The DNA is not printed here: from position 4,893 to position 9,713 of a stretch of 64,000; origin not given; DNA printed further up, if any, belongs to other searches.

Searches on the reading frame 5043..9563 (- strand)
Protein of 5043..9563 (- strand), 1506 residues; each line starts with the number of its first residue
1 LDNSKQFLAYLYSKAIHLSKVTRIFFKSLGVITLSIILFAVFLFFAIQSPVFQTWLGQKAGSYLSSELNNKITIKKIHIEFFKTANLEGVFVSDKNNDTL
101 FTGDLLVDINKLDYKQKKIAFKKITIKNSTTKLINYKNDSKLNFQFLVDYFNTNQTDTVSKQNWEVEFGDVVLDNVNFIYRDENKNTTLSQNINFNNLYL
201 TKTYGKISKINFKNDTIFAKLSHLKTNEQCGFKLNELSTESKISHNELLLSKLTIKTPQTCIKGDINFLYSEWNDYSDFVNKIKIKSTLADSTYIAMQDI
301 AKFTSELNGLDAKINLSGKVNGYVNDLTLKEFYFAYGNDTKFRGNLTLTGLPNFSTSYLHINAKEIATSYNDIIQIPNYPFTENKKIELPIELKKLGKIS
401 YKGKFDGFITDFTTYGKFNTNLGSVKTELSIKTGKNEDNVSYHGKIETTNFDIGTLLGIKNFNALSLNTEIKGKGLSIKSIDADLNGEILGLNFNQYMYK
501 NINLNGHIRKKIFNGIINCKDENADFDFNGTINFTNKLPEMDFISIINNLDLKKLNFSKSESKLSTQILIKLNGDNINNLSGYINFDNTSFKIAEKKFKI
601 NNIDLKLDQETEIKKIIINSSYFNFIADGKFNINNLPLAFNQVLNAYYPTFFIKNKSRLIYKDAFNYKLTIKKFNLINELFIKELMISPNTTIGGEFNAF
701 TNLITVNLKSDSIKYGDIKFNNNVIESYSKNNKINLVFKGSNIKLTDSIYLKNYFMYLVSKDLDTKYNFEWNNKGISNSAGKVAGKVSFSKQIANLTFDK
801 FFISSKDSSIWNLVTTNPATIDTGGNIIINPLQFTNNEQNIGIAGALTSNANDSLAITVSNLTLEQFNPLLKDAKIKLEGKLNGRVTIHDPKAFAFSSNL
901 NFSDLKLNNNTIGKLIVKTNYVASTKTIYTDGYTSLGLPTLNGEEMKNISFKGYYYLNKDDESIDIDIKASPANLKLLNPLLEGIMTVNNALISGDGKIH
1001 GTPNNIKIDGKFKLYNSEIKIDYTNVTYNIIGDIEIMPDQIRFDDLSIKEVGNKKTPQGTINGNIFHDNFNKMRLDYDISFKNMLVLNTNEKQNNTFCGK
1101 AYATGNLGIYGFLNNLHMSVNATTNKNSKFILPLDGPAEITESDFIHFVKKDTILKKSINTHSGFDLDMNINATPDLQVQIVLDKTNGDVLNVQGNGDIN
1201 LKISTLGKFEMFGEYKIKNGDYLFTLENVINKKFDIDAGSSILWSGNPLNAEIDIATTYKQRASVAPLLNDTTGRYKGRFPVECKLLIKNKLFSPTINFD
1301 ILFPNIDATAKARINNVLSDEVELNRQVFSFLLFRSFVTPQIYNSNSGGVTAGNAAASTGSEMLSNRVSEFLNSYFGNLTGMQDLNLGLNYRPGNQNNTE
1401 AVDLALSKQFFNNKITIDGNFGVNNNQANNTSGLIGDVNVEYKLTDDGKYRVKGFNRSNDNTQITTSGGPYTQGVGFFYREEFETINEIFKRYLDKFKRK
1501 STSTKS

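Call 96: search_protein_families(library=pfam, proteins=[window:5043-9563:-], max_evalue=0.00001)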
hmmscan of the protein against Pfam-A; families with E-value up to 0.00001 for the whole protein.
window:5043-9563:- (1506 aa): 1 family
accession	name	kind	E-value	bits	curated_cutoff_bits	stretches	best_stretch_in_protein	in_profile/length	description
PF04357.19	TamB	-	1.4e-56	192.9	22.4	1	1058-1483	12-381/381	TamB, inner membrane protein subunit of TAM complex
